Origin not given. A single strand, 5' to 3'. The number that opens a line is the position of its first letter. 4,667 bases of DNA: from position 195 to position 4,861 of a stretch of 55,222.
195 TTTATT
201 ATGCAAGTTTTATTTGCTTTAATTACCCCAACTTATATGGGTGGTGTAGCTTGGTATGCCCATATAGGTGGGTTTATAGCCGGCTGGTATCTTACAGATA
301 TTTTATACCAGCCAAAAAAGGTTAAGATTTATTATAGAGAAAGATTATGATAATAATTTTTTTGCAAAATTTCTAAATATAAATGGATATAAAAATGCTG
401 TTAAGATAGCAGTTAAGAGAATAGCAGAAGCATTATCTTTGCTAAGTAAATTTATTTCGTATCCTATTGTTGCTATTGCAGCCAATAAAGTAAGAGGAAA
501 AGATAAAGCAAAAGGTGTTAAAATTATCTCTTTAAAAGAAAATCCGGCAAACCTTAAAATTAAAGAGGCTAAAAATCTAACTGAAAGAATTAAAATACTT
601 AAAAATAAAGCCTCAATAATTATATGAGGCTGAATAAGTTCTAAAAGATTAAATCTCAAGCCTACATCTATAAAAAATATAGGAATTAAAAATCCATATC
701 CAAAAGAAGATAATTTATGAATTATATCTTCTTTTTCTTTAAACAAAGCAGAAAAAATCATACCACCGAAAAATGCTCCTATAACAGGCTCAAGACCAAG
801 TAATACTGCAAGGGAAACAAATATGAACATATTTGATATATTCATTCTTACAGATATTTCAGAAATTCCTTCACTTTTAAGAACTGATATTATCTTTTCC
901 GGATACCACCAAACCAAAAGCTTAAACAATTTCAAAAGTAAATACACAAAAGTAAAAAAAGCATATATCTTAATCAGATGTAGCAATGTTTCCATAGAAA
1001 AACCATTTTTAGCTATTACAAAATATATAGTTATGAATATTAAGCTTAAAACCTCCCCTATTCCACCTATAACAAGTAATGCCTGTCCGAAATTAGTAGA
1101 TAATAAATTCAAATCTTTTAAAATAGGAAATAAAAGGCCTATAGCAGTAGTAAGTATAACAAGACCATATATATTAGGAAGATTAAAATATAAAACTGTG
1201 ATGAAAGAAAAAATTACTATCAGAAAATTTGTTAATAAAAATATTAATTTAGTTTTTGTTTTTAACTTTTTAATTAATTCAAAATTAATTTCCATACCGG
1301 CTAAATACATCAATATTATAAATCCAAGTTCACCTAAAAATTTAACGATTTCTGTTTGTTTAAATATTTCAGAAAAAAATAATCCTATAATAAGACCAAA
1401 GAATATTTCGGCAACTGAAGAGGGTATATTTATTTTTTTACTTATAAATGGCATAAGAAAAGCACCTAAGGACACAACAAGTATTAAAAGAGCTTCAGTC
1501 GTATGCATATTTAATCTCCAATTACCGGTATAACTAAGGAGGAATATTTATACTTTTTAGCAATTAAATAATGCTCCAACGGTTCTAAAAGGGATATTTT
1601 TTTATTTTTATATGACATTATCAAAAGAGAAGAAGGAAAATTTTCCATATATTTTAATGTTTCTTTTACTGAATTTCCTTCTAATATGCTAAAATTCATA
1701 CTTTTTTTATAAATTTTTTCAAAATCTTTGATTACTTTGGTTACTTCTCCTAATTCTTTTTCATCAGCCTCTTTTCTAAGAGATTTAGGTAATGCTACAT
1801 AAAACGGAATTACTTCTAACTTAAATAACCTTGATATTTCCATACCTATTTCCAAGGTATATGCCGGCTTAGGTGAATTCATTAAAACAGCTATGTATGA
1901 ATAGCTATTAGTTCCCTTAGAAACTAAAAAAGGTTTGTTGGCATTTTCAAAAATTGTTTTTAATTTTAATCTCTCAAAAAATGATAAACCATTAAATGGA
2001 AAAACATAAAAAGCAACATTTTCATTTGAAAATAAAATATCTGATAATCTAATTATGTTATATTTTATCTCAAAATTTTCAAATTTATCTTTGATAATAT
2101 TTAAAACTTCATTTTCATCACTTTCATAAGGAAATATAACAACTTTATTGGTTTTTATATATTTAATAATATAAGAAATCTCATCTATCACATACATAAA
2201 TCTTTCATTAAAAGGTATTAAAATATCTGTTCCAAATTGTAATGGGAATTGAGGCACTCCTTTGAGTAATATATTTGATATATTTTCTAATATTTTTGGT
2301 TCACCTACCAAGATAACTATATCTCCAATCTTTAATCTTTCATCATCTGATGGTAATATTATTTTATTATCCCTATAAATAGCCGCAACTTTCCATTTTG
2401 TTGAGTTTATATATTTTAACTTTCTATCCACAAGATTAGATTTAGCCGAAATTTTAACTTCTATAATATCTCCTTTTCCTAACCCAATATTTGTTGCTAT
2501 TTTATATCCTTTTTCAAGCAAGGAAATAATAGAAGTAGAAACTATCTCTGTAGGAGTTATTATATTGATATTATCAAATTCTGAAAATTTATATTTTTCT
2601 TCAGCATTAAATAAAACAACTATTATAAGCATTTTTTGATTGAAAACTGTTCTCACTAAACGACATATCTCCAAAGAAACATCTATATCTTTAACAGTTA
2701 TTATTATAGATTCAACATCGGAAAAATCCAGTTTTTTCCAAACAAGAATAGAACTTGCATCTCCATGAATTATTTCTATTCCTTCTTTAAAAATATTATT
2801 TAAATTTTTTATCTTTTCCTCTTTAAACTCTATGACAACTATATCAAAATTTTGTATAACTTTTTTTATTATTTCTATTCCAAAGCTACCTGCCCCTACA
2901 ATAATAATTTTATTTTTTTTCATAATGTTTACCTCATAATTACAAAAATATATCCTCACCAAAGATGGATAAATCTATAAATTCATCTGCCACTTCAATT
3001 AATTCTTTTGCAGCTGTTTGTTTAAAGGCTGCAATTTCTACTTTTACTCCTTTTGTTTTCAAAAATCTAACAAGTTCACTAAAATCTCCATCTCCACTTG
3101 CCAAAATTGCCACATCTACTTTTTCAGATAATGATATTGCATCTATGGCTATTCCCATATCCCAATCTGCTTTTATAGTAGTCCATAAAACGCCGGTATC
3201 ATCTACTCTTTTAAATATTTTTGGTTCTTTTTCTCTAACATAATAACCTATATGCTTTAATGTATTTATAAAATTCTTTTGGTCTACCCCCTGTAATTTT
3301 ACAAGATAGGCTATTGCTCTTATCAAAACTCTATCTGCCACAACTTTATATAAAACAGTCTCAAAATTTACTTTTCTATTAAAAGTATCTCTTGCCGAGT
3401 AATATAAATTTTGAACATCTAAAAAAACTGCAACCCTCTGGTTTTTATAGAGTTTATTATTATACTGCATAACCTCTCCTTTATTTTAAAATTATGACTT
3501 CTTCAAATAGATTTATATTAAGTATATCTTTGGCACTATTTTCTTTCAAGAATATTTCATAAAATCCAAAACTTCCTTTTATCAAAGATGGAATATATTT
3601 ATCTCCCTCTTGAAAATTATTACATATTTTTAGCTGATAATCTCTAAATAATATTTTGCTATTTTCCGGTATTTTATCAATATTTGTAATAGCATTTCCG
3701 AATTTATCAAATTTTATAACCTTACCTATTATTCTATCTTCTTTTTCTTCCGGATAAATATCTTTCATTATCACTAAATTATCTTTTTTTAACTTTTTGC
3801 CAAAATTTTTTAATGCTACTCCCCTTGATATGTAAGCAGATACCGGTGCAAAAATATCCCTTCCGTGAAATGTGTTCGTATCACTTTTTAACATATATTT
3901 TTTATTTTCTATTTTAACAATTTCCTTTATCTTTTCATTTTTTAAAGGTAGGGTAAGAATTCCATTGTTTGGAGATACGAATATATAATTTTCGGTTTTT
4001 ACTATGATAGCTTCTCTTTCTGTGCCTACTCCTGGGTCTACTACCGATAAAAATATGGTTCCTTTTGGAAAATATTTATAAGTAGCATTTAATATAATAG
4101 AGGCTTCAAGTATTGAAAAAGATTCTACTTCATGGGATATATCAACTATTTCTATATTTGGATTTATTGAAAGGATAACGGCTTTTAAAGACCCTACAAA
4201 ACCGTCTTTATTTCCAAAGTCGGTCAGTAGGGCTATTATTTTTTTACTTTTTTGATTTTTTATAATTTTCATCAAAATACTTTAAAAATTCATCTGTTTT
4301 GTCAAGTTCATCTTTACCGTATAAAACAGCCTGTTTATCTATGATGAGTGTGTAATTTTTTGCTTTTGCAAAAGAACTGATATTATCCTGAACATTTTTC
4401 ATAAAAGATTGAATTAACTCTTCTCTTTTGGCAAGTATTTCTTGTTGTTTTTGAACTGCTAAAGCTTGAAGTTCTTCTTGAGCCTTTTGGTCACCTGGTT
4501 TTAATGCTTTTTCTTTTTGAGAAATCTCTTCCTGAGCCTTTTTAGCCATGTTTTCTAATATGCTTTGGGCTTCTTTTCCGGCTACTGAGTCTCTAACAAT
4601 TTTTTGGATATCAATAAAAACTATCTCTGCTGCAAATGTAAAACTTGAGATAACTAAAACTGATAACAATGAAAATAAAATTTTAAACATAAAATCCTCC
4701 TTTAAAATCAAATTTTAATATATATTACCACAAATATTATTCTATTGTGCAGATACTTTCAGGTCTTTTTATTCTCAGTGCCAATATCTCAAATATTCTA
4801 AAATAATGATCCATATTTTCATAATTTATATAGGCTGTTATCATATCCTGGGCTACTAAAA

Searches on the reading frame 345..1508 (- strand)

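Call 3: search_protein_families(library=pfam, proteins=[window:345-1508:-], max_evalue=0.01)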
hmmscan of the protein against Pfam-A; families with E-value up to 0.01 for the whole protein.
window:345-1508:- (387 aa): 1 family
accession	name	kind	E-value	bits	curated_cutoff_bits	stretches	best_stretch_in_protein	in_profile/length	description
PF00999.27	Na_H_Exchanger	-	1.5e-47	162.7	26.2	1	15-381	3-372/375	Sodium/hydrogen exchanger, transmembrane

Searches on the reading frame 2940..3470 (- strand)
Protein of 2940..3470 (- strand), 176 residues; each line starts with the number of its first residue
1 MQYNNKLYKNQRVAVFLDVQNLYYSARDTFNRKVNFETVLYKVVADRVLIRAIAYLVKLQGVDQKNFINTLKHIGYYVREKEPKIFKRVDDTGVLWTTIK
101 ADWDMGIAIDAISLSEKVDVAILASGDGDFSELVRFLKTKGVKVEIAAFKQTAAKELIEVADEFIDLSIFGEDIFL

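Call 3: search_protein_families(library=pfam, proteins=[window:2940-3470:-], max_evalue=0.01)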
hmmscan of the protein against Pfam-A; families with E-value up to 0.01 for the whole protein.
window:2940-3470:- (176 aa): 1 family
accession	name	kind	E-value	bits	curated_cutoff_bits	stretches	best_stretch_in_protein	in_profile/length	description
PF01936.24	NYN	-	5.1e-31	108.6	24.2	1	12-167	1-144/145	NYN domain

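Call 4: search_protein_families(library=ncbifam, proteins=[window:2940-3470:-], max_evalue=0.01)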
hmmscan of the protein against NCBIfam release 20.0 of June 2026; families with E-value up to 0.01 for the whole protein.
window:2940-3470:- (176 aa): 1 family
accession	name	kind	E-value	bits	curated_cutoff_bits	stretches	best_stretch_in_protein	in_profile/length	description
TIGR02467.1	CbiE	equivalog_domain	0.0053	16.2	92.9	1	106-147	54-96/204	precorrin-6y C5,15-methyltransferase (decarboxylating) subunit CbiE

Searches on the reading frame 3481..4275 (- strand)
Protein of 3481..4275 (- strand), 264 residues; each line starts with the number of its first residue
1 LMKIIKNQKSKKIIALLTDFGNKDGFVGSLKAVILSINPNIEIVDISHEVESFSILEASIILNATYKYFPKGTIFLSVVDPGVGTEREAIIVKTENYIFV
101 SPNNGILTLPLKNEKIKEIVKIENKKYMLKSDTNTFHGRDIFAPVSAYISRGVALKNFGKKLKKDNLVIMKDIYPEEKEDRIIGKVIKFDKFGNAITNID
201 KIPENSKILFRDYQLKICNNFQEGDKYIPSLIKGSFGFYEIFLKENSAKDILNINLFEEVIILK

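Call 3: search_protein_families(library=pfam, proteins=[window:3481-4275:-], max_evalue=0.01)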
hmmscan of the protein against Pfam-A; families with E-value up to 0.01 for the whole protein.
window:3481-4275:- (264 aa): 2 families
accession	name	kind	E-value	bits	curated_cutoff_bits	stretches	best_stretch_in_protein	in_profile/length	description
PF01887.21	SAM_HAT_N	-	2.7e-57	193.1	26.3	1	14-159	1-145/145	SAM hydroxide adenosyltransferase N-terminal domain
PF20257.3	SAM_HAT_C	-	4.7e-12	46.5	25.5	1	184-260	1-83/84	SAM hydroxide adenosyltransferase C-terminal domain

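Call 4: search_protein_families(library=ncbifam, proteins=[window:3481-4275:-], max_evalue=0.01)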
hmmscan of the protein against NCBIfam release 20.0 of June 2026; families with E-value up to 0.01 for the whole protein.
window:3481-4275:- (264 aa): 4 families
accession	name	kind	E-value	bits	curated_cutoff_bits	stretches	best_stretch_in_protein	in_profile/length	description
NF053629.1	RSAMPyrc0463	equivalog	2.1e-56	191.4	470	1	13-261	1-252/256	(R)-S-adenosyl-L-methionine hydrolase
NF058624.1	RSAMHdlseTHET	equivalog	1.4e-52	178.8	350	1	14-260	3-247/250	(R)-S-adenosyl-L-methionine hydrolase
TIGR04507.1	fluorinase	equivalog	1.2e-22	80.6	400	2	95-205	101-213/286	adenosyl-fluoride synthase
TIGR00389.1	glyS_dimeric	equivalog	0.0018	16.9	243.3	1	153-242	360-443/565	glycine--tRNA ligase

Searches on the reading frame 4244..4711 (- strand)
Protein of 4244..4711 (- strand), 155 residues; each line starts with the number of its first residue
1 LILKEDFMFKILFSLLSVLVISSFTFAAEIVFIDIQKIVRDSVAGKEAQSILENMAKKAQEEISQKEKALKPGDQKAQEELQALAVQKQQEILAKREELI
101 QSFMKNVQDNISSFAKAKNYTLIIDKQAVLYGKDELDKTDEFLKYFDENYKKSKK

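Call 3: search_protein_families(library=pfam, proteins=[window:4244-4711:-], max_evalue=0.01)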
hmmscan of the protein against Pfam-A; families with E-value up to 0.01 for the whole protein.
window:4244-4711:- (155 aa): 1 family
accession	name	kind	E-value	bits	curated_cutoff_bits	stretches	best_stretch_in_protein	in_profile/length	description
PF03938.19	OmpH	-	2.3e-18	67.2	32.4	2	75-144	68-139/141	Outer membrane protein (OmpH-like)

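Call 4: search_protein_families(library=ncbifam, proteins=[window:4244-4711:-], max_evalue=0.01)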
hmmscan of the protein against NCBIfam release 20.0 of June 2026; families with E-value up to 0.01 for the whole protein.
window:4244-4711:- (155 aa): 3 families
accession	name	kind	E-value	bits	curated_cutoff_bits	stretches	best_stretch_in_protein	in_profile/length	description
NF008047.0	PRK10780.1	equivalog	0.0012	18.9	237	1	96-144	114-162/165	molecular chaperone Skp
NF002629.0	PRK02292.1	equivalog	0.0017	18.2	184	1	44-123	25-105/192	V-type ATP synthase subunit E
NF005130.0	PRK06569.1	equivalog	0.0028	17.8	174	1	7-113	14-114/157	F0F1 ATP synthase subunit B'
